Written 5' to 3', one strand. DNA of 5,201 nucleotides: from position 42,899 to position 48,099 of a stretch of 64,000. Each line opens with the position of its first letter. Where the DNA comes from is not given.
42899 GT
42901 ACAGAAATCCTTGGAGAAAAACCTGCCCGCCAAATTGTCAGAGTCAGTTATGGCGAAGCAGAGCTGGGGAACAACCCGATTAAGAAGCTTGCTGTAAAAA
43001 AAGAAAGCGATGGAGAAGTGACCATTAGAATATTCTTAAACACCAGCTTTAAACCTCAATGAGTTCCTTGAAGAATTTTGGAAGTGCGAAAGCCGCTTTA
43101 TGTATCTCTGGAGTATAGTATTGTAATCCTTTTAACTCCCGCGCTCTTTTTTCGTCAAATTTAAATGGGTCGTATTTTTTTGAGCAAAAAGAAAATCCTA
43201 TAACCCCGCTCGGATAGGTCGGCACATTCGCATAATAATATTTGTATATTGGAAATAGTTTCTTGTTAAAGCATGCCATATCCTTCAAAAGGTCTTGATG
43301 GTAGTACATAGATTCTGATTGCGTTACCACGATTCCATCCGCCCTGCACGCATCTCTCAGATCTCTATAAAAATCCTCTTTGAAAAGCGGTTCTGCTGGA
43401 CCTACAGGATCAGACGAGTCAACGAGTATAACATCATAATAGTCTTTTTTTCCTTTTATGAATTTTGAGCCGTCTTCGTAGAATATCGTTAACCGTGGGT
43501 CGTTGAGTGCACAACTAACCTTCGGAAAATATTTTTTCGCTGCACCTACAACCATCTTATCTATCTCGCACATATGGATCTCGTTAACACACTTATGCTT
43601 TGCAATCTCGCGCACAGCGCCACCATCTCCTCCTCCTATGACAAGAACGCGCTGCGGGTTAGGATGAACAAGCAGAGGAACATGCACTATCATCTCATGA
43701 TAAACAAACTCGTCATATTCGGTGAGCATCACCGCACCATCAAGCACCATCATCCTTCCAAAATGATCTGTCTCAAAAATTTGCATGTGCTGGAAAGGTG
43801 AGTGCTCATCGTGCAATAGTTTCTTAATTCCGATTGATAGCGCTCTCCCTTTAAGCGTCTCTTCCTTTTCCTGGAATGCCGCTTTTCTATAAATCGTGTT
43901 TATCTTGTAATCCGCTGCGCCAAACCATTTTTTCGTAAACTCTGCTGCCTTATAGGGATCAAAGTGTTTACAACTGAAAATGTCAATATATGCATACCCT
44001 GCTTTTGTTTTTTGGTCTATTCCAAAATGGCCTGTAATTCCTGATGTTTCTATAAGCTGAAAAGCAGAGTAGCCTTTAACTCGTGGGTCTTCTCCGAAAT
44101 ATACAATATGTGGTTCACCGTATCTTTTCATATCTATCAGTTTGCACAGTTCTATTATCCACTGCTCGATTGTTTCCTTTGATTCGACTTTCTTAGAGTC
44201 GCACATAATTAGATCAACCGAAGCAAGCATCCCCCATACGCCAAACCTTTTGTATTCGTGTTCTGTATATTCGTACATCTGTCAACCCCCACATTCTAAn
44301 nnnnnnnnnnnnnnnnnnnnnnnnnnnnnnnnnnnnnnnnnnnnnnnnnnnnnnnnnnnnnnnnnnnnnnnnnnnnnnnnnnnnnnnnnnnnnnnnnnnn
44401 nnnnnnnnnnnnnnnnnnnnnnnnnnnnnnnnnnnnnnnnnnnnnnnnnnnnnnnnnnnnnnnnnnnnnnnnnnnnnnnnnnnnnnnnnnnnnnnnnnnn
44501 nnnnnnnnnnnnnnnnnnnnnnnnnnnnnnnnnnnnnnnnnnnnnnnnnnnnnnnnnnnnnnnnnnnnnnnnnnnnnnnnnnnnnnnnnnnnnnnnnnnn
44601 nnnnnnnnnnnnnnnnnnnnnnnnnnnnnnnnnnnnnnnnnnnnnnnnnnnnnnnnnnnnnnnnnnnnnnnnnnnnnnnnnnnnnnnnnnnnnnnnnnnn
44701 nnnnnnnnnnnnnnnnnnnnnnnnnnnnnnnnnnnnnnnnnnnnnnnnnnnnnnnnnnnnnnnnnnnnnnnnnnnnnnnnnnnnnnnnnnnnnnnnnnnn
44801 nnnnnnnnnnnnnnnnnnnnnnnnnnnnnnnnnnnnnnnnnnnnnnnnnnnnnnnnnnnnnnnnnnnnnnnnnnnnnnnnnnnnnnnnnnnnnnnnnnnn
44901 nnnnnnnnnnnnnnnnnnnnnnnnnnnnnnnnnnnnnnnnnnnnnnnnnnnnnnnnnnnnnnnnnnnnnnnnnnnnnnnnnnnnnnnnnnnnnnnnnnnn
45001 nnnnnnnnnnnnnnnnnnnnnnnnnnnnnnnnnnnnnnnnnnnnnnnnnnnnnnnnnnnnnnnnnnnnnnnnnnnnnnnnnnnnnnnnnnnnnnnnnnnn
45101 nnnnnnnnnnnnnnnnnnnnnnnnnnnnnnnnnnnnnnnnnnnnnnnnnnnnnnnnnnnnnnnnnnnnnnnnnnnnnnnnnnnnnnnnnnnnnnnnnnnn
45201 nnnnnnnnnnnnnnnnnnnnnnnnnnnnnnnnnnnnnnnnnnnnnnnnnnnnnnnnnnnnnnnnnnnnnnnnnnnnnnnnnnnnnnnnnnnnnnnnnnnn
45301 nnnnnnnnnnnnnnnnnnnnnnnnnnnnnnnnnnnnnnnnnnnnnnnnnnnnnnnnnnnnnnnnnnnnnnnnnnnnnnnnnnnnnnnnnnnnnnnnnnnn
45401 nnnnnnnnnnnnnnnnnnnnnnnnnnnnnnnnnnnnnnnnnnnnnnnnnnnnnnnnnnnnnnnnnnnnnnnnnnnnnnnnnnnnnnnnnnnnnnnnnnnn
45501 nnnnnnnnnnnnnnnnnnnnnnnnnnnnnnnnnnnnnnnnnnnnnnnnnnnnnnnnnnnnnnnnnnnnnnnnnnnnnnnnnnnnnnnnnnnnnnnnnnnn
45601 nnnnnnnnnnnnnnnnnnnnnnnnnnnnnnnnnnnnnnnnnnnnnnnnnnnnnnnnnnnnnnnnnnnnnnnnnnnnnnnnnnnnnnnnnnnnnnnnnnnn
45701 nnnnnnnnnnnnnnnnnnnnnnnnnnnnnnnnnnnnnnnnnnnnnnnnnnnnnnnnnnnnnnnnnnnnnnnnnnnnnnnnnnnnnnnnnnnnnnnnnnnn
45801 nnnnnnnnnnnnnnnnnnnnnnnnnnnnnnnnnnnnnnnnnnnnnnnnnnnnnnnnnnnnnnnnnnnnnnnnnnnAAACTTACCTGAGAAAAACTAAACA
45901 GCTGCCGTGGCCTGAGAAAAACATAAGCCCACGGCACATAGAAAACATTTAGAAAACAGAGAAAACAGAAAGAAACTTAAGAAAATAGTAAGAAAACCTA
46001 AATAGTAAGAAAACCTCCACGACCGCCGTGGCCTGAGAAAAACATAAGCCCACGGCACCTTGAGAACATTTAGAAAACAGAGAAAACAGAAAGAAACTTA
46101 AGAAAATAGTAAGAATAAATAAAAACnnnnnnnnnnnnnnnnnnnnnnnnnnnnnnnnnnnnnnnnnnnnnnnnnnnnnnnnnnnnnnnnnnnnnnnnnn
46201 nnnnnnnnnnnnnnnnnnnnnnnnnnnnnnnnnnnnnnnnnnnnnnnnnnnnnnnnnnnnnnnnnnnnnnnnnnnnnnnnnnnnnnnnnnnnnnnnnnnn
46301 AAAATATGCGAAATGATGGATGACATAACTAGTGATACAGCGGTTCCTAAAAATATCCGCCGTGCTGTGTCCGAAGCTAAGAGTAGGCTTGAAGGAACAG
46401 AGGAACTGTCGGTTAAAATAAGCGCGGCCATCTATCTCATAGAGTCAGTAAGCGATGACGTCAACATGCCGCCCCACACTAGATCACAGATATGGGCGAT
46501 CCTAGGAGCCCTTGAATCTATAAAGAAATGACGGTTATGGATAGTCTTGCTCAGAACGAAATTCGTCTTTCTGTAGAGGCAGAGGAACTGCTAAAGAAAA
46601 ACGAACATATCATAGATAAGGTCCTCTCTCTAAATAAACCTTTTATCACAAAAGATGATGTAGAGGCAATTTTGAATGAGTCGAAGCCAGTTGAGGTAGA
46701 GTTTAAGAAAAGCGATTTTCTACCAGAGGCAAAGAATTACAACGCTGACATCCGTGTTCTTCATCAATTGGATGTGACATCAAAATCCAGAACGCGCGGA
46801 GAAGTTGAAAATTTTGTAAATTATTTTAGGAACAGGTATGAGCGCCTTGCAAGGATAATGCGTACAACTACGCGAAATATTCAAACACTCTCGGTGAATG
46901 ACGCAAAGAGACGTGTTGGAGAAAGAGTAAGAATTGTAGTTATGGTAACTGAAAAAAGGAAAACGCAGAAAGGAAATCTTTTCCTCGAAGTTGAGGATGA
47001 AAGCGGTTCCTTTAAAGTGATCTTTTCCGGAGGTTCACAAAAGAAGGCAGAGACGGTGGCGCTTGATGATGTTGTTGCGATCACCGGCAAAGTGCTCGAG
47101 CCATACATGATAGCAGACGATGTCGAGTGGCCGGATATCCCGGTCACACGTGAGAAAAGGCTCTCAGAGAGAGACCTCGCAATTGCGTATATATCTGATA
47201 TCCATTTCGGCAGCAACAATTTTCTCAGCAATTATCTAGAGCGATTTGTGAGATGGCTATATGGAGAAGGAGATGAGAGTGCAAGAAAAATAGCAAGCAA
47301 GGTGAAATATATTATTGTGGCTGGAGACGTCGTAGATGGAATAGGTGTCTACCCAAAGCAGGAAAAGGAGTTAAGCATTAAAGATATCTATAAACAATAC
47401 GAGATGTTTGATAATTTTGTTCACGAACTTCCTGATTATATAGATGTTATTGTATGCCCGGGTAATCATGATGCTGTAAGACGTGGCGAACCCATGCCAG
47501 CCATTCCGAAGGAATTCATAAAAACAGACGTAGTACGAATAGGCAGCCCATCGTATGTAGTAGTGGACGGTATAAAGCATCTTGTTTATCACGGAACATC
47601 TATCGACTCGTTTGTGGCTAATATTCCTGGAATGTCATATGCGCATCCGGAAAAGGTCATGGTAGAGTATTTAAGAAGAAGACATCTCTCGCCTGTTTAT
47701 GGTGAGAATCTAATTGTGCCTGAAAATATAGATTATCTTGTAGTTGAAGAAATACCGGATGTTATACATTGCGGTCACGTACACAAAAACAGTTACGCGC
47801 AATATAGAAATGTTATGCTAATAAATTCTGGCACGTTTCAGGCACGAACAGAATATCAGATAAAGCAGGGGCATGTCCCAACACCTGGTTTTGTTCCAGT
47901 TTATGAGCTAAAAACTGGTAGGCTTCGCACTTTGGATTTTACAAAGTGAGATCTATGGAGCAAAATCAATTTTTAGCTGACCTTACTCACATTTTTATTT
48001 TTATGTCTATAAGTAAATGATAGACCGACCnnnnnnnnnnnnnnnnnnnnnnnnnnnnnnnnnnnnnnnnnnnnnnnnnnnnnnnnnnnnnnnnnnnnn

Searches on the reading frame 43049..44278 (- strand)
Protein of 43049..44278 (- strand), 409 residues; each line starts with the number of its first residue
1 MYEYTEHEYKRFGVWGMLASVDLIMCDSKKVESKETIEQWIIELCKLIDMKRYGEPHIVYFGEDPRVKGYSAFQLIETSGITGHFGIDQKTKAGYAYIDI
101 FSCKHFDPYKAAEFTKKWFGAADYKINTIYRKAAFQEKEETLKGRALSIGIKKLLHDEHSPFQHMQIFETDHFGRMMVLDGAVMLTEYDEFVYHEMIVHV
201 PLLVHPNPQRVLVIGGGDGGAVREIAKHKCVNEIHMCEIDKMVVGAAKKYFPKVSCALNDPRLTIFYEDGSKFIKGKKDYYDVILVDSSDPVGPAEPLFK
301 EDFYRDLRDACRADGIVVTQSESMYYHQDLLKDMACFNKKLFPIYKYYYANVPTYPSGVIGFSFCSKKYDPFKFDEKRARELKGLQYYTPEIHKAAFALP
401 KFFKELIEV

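Call 64: search_protein_families(library=pfam, proteins=[window:43049-44278:-], max_evalue=0.001)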
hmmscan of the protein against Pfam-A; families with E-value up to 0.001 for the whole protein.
window:43049-44278:- (409 aa): 3 families
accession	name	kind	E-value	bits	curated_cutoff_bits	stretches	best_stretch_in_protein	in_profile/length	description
PF01564.23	Spermine_synth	-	1.1e-68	230.9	22.9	1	190-368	1-179/186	Spermine/spermidine synthase domain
PF17284.7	Spermine_synt_N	-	2.3e-17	63.1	22.1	1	136-187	4-53/53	Spermidine synthase tetramerisation domain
PF02675.21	AdoMet_dc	-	6.5e-17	62.3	25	1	21-131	4-106/107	S-adenosylmethionine decarboxylase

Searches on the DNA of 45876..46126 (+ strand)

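Call 65: search_dna_similar(query=window:45876-46126:+, collection=phages, mode=distant, max_evalue=0.01, max_rows=10)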
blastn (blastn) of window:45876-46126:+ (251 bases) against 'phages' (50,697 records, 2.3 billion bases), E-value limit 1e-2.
No match.

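Call 66: search_dna_similar(query=window:45876-46126:+, collection=plasmids, mode=distant, max_evalue=0.01, max_rows=10)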
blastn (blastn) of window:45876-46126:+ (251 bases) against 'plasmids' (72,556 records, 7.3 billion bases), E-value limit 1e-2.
No match.

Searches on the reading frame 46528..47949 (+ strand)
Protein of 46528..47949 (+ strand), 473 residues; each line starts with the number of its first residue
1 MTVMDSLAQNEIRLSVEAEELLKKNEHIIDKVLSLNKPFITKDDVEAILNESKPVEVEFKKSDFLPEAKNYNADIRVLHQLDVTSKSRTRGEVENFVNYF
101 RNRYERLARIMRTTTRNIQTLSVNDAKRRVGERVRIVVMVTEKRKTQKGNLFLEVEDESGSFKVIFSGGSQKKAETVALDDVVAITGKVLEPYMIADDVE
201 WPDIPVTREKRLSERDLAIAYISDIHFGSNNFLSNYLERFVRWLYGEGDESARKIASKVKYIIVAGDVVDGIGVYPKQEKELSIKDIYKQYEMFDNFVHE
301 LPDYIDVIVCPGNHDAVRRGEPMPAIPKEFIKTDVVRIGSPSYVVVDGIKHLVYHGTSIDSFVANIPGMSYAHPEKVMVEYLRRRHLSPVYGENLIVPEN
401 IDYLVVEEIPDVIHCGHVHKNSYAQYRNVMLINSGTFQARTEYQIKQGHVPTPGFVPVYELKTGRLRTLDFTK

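Call 35: find_homologous_proteins(query=window:46528-47949:+, max_evalue=1e-100)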
Query window:46528-47949:+ (473 aa): 743 proteins with E <= 1e-100 among 8000 candidates; the best 120 are listed.
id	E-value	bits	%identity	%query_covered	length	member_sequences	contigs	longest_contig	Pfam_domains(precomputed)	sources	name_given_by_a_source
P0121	0.0e+0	1058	100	100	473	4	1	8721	PF04042.22,PF12850.13,PF00149.34,PF01336.32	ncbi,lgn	ncbi:MAG: DNA-directed DNA polymerase II small subunit [Candidatus Bilamarchaeaceae archaeon]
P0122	5.1e-244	828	73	99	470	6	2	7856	PF04042.22,PF12850.13,PF00149.34,PF01336.32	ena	-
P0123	1.1e-243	827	74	99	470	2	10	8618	PF04042.22,PF12850.13,PF00149.34,PF01336.32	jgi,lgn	-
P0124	1.8e-241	820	72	99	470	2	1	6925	PF04042.22,PF12850.13,PF00149.34,PF01336.32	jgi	-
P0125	3.0e-241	819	74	99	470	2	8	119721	PF04042.22,PF12850.13,PF00149.34,PF01336.32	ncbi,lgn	ncbi:MAG: DNA-directed DNA polymerase II small subunit [Candidatus Bilamarchaeaceae archaeon]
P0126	1.9e-238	810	72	99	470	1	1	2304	PF04042.22,PF12850.13,PF00149.34,PF01336.32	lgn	-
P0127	1.1e-234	797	71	99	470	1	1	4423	PF12850.13,PF00149.34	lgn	-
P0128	2.4e-232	790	71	99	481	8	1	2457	PF04042.22,PF12850.13,PF00149.34,PF01336.32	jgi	jgi:DNA polymerase II small subunit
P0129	2.7e-232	790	69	99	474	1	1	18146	PF12850.13,PF00149.34,PF01336.32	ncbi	ncbi:MAG: DNA-directed DNA polymerase II small subunit [Candidatus Micrarchaeota archaeon]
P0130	1.4e-226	771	69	99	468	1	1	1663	PF12850.13,PF00149.34,PF01336.32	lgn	-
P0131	6.0e-224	762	69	99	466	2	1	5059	PF04042.22,PF12850.13,PF00149.34,PF01336.32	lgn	-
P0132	1.8e-219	747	67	99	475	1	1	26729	PF12850.13,PF00149.34,PF01336.32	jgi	-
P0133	1.8e-216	737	65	99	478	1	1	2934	PF12850.13,PF00149.34,PF01336.32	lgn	-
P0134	1.0e-210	718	63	99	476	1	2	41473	PF12850.13,PF00149.34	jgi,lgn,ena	-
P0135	8.7e-210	715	63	99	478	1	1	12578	PF12850.13,PF00149.34,PF01336.32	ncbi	-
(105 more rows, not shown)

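Call 36: find_encoding_contigs(protein=P0121, flank=10000, max_places=10)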
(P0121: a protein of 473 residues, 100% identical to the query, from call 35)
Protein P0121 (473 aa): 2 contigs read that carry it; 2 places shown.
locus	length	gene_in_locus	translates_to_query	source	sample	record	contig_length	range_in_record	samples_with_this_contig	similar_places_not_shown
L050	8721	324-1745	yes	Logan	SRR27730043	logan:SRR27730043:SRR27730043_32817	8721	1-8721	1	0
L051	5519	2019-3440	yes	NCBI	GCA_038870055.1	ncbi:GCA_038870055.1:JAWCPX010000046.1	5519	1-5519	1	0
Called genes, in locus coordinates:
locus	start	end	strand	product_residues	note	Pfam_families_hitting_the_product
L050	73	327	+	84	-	PF03685:UPF0147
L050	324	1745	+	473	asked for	PF01336:tRNA_anti-codon, PF00149:Metallophos, PF04042:DNA_pol_E_B, PF12850:Metallophos_2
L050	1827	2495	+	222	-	PF00702:Hydrolase, PF12710:HAD (weak), PF13419:HAD_2, PF13242:Hydrolase_like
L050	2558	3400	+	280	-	-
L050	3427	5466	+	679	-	PF01751:Toprim, PF01131:Topoisom_bac, PF01396:Zn_ribbon_Top1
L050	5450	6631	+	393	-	PF00162:PGK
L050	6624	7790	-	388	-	PF13477:Glyco_trans_4_2 (weak), PF13439:Glyco_transf_4, PF13579:Glyco_trans_4_4, PF20706:GT4-conflict (weak), PF00534:Glycos_transf_1, PF13692:Glyco_trans_1_4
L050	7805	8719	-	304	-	?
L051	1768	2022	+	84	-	PF03685:UPF0147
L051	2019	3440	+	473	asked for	PF01336:tRNA_anti-codon, PF00149:Metallophos, PF04042:DNA_pol_E_B, PF12850:Metallophos_2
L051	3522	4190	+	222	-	PF00702:Hydrolase, PF12710:HAD (weak), PF13419:HAD_2, PF13242:Hydrolase_like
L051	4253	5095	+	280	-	-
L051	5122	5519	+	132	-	PF01751:Toprim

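Call 37: find_encoding_contigs(protein=P0125, flank=10000, max_places=10)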
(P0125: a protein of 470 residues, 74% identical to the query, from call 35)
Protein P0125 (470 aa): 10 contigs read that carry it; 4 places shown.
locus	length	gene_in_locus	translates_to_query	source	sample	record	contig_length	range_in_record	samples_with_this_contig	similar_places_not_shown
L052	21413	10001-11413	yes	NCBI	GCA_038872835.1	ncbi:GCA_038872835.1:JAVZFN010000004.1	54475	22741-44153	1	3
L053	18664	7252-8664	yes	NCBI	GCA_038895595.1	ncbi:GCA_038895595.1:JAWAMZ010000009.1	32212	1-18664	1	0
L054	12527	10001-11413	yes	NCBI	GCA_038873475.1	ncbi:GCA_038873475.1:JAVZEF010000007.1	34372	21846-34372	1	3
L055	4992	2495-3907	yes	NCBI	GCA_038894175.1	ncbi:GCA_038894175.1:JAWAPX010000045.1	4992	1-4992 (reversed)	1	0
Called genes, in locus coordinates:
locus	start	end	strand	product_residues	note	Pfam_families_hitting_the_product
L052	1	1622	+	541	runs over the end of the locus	PF06418:CTP_synth_N, PF00117:GATase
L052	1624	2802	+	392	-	PF07690:MFS_1, PF00083:Sugar_tr (weak), PF07690:MFS_1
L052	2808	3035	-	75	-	-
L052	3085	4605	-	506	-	PF13367:PrsW-protease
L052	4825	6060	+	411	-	PF00990:GGDEF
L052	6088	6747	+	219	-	-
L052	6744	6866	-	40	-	-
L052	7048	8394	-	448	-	PF13483:Lactamase_B_3 (faint), PF12706:Lactamase_B_2, PF23023:Anti-Pycsar_Apyc1 (weak), PF00753:Lactamase_B (faint), PF07521:RMMBL (weak)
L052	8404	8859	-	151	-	PF00339:Arrestin_N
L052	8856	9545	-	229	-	PF00702:Hydrolase, PF12710:HAD (weak), PF13419:HAD_2, PF13242:Hydrolase_like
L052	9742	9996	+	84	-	PF03685:UPF0147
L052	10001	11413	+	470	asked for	PF01336:tRNA_anti-codon (weak), PF00149:Metallophos, PF04042:DNA_pol_E_B (weak), PF12850:Metallophos_2 (weak)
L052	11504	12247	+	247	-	PF05227:CHASE3 (faint), PF07889:DUF1664 (weak)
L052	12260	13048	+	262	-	-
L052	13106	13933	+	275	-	-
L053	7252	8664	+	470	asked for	PF01336:tRNA_anti-codon (weak), PF00149:Metallophos, PF04042:DNA_pol_E_B (weak), PF12850:Metallophos_2 (weak)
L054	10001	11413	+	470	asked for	PF01336:tRNA_anti-codon (weak), PF00149:Metallophos, PF04042:DNA_pol_E_B (weak), PF12850:Metallophos_2 (weak)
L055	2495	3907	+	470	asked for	PF01336:tRNA_anti-codon (weak), PF00149:Metallophos, PF04042:DNA_pol_E_B (weak), PF12850:Metallophos_2 (weak)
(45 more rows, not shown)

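Call 70: find_encoding_contigs(protein=P0123, flank=10000, max_places=6)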
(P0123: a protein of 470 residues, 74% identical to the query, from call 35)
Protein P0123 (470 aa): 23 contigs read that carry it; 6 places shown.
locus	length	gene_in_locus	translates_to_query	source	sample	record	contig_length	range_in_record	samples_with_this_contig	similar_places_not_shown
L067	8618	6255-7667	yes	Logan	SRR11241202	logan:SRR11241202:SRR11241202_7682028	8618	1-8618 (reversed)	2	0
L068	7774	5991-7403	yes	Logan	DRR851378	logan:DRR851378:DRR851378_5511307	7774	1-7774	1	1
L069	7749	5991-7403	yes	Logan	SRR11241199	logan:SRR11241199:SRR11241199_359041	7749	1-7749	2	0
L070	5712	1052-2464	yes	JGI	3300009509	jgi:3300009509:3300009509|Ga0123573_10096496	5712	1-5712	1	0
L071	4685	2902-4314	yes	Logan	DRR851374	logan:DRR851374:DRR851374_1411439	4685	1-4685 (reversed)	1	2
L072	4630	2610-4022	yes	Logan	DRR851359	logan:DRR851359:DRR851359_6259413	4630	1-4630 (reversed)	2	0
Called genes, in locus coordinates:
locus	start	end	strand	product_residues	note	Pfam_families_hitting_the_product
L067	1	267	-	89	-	?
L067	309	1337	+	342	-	PF00004:AAA (weak), PF07728:AAA_5 (weak)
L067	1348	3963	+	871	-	-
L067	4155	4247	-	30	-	-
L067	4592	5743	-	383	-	PF00990:GGDEF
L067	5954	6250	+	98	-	PF03685:UPF0147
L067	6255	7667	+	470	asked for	PF01336:tRNA_anti-codon, PF00149:Metallophos, PF04042:DNA_pol_E_B (weak), PF12850:Metallophos_2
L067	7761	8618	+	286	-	?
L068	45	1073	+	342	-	PF00004:AAA (weak), PF07728:AAA_5 (weak)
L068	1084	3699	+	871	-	-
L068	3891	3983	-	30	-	-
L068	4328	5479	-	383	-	PF00990:GGDEF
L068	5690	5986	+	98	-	PF03685:UPF0147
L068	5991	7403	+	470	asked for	PF01336:tRNA_anti-codon, PF00149:Metallophos, PF04042:DNA_pol_E_B (weak), PF12850:Metallophos_2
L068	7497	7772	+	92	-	?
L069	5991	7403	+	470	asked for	PF01336:tRNA_anti-codon, PF00149:Metallophos, PF04042:DNA_pol_E_B (weak), PF12850:Metallophos_2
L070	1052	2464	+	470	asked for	PF01336:tRNA_anti-codon, PF00149:Metallophos, PF04042:DNA_pol_E_B (weak), PF12850:Metallophos_2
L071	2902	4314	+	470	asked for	PF01336:tRNA_anti-codon, PF00149:Metallophos, PF04042:DNA_pol_E_B (weak), PF12850:Metallophos_2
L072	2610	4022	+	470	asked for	PF01336:tRNA_anti-codon, PF00149:Metallophos, PF04042:DNA_pol_E_B (weak), PF12850:Metallophos_2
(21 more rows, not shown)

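Call 71: find_encoding_contigs(protein=P0122, flank=10000, max_places=4)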
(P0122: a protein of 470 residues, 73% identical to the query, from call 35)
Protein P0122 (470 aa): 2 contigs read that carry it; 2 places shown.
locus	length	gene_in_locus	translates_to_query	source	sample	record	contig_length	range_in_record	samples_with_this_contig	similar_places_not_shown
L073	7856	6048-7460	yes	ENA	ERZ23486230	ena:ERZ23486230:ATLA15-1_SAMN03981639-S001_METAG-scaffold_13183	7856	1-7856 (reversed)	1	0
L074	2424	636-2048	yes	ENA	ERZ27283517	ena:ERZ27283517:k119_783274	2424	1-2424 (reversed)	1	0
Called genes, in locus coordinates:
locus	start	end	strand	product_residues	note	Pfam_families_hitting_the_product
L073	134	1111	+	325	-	PF00004:AAA (weak), PF07728:AAA_5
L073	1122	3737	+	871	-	-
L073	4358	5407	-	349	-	PF00990:GGDEF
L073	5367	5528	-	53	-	-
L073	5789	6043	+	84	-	PF03685:UPF0147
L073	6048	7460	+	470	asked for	PF01336:tRNA_anti-codon, PF00149:Metallophos, PF04042:DNA_pol_E_B, PF12850:Metallophos_2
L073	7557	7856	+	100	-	?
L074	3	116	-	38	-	?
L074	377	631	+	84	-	PF03685:UPF0147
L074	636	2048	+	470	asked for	PF01336:tRNA_anti-codon, PF00149:Metallophos, PF04042:DNA_pol_E_B, PF12850:Metallophos_2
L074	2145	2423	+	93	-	?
